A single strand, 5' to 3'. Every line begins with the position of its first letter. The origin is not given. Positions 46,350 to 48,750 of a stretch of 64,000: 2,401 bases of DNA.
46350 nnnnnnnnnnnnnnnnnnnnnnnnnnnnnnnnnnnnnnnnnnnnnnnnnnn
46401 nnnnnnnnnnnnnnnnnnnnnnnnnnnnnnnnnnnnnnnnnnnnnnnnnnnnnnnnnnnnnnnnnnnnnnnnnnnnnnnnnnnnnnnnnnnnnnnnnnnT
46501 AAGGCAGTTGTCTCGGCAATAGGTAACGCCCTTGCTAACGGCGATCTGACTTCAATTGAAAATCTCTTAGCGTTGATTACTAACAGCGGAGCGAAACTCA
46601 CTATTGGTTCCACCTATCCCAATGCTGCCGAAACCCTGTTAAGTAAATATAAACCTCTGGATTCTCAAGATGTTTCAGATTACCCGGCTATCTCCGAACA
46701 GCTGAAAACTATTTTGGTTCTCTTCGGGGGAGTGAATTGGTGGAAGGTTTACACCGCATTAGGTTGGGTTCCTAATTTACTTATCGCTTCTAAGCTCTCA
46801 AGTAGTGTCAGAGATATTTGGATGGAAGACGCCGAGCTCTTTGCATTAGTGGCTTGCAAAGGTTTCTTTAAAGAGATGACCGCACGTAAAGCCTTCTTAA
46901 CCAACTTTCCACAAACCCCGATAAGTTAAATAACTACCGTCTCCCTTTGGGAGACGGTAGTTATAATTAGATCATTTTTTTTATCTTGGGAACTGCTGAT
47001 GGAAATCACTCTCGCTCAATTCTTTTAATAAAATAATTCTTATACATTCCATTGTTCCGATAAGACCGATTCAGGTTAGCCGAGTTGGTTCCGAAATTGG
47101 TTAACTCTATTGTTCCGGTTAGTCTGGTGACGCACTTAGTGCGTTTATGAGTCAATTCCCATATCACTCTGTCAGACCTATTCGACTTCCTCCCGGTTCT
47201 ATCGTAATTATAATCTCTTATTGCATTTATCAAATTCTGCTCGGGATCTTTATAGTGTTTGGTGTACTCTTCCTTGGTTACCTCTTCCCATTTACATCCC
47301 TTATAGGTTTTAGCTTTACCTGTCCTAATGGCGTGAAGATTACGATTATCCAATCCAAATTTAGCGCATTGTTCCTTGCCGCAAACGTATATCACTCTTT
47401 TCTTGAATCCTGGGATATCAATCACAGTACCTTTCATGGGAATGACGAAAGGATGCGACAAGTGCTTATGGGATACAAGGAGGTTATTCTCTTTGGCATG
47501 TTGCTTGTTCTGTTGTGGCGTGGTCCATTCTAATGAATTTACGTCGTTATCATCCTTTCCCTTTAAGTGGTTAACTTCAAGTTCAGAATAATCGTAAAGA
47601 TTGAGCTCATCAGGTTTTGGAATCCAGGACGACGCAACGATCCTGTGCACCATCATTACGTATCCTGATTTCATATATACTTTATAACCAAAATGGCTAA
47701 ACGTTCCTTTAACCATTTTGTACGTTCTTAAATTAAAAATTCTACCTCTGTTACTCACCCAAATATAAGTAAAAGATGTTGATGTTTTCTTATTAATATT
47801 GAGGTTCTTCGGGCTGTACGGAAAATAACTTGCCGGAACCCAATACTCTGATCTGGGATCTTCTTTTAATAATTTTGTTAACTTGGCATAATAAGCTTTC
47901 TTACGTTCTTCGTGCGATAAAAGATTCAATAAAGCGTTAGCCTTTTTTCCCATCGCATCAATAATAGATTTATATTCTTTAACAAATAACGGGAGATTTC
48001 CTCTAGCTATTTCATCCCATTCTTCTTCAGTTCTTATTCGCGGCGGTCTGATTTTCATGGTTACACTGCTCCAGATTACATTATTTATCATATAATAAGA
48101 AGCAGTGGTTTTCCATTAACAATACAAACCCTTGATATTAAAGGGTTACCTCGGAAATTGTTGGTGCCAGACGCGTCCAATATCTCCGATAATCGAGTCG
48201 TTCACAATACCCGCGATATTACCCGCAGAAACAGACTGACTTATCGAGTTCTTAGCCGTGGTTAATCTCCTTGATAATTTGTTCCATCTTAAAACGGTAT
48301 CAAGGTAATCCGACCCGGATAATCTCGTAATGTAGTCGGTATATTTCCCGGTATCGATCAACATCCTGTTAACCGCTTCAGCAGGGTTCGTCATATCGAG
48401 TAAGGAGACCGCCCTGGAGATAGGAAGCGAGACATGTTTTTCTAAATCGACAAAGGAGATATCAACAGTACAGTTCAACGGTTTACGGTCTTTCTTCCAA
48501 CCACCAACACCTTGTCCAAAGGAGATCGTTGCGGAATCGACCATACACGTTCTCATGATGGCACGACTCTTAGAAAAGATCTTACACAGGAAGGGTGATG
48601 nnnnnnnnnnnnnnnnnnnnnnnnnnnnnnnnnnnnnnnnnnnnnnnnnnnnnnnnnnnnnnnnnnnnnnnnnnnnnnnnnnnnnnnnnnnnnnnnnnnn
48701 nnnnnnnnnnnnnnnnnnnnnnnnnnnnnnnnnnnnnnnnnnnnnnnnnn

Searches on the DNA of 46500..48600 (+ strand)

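Call 47: search_dna_similar(query=window:46700-48450:+, collection=phages, mode=near, max_rows=15)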
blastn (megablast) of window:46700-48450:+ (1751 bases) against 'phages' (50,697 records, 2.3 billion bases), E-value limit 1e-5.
Records with a match: 6; places in all: 10; records where one place covers at least 80% of the query: 1.
Best place of each record, by identity: 95-99% 1; 90-95% 4; 80-90% 1.
By first word of the organism name: Klebsiella 4; Raoultella 1; Stenotrophomonas 1.
By host as written in the record: Klebsiella pneumoniae 2; Raoultella ornithinolytica 1; Stenotrophomonas maltophilia 1; Klebsiella pneumoniae KLEB009 1; Klebsiella pneumoniae ATCC 700603 1.
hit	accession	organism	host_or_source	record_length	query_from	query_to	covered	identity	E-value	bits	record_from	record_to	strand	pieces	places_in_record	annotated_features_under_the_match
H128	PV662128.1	Raoultella phage VB_ZK_P1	Raoultella ornithinolytica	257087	1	1751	100%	83.8%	0e+0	1635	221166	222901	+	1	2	VBZKP1_266: hypothetical protein | VBZKP1_267: hypothetical protein | VBZKP1_265: hypothetical protein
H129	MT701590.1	Klebsiella phage Miami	Klebsiella pneumoniae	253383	1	1751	35%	94.5%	4e-134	943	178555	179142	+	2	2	putative structural protein | hypothetical protein | terminator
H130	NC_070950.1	Klebsiella phage Miami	Klebsiella pneumoniae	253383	1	1751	35%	94.5%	4e-134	943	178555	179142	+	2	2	putative structural protein | hypothetical protein | terminator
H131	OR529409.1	Stenotrophomonas phage BUCTxx100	Stenotrophomonas maltophilia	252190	1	1751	35%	93.0%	1e-124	889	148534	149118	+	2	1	hypothetical protein (x2)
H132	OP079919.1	Klebsiella phage KPN8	Klebsiella pneumoniae KLEB009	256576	1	1751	35%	92.3%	1e-119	867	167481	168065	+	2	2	hypothetical protein (x2)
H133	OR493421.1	Klebsiella phage YC1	Klebsiella pneumoniae ATCC 700603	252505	1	1751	32%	96.8%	2e-141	943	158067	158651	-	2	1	hypothetical protein (x2)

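Call 70: search_rna_families(source=window, start=46500, end=48600, threshold=evalue, max_evalue=1)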
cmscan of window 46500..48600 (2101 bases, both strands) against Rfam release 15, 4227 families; matches with E-value up to 1: 1.
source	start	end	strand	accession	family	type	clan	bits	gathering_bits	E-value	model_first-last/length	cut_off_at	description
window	46928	47008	-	RF02075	STnc230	Gene; sRNA;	-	24.7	50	0.95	1-83/83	no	Enterobacterial sRNA STnc230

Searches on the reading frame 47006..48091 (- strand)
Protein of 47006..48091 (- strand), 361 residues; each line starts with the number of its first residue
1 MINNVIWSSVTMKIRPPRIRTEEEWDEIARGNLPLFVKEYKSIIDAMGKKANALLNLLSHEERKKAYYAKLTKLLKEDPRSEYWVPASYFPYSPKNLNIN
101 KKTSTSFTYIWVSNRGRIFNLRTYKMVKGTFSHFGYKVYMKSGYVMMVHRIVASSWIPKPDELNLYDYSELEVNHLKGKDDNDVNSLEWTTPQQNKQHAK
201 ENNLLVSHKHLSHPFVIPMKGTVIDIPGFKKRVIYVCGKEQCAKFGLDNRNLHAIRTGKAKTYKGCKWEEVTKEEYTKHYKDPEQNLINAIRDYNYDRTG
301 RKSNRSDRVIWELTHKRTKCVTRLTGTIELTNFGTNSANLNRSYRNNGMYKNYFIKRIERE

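Call 17: search_protein_families(library=pfam, proteins=[window:47006-48091:-], max_evalue=0.01)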
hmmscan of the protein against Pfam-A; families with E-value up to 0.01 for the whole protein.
window:47006-48091:- (361 aa): 0 families
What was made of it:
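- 47006..48091 (-): HNH D: a free-standing 361-aa HNH endonuclease between structural genes. The inserted block is 47006-48145. No Pfam hit at 0.01 (call 17).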

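Call 57: search_protein_families(library=phrogs, proteins=[window:47006-48091:-], max_evalue=0.00001)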
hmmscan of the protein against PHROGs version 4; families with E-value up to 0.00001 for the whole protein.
window:47006-48091:- (361 aa): 4 families
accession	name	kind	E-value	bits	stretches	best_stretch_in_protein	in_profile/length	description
phrog_59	-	DNA, RNA and nucleotide metabolism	2.8e-21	77.4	1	55-311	113-328/423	HNH endonuclease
phrog_17657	-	DNA, RNA and nucleotide metabolism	1.2e-15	58.8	1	41-191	11-166/168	HNH endonuclease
phrog_959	-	DNA, RNA and nucleotide metabolism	3.9e-15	56.8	1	111-209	19-116/138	HNH endonuclease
phrog_37683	-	unknown function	2.5e-06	27.8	1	92-200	103-209/279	-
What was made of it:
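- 47006..48091 (-): PHROG 59, E 2.8e-21 (call 57).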
